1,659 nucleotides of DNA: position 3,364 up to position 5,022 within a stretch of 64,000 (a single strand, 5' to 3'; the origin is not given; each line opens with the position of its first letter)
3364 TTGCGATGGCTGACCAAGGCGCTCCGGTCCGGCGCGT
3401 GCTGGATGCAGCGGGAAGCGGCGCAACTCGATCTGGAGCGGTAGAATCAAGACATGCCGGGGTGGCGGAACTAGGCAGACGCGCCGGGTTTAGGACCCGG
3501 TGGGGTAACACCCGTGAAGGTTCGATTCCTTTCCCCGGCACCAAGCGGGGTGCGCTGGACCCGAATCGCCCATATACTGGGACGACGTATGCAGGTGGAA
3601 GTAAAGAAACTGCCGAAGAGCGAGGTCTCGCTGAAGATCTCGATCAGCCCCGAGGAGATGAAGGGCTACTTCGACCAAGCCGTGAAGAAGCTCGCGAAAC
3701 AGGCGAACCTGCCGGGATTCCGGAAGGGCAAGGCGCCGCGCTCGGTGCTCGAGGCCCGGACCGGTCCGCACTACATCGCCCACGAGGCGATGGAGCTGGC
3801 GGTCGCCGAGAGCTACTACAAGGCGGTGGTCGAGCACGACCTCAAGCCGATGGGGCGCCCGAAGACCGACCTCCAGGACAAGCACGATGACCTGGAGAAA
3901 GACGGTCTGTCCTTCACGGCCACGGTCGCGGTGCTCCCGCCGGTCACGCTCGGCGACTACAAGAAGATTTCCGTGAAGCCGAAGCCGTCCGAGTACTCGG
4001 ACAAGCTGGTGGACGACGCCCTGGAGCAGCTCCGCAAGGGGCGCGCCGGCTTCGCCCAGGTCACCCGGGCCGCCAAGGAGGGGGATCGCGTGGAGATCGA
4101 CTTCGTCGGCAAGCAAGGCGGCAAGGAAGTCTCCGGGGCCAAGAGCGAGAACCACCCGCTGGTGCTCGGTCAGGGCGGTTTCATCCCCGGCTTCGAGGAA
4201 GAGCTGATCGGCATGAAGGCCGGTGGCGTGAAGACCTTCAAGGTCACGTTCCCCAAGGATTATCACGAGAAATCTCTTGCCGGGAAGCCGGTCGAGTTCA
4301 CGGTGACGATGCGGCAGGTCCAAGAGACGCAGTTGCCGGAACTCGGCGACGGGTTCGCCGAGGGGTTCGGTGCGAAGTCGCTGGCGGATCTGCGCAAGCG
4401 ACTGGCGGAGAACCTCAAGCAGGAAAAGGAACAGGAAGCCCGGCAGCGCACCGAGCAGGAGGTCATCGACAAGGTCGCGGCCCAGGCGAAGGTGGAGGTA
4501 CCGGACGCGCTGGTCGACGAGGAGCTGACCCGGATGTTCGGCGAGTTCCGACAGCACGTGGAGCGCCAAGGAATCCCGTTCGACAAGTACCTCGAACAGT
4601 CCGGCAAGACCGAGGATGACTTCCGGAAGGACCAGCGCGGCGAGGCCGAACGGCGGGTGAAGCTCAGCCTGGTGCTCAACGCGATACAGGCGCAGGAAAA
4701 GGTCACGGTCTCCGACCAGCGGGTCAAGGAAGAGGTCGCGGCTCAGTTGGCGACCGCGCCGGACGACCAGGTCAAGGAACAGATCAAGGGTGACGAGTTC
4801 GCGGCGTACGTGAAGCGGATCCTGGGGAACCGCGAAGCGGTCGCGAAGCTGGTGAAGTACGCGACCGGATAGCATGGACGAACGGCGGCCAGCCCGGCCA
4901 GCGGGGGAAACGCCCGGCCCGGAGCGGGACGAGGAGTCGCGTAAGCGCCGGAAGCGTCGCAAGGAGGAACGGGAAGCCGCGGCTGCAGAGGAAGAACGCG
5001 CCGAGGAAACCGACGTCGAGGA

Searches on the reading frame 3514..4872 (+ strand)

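Call 24: search_protein_families(library=pfam, proteins=[window:3514-4872:+], max_evalue=0.001)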
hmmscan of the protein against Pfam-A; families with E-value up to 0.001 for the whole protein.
window:3514-4872:+ (452 aa): 3 families
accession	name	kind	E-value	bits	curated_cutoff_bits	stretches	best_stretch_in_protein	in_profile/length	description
PF05697.18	Trigger_N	-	1.1e-40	139.6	22.2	1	26-173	1-144/144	Bacterial trigger factor protein (TF)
PF05698.19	Trigger_C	-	1.7e-34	119.6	22.7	1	289-447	1-161/162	Bacterial trigger factor protein (TF) C-terminus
PF00254.34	FKBP_C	-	3.5e-16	59.7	21.1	1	185-266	3-93/94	FKBP-type peptidyl-prolyl cis-trans isomerase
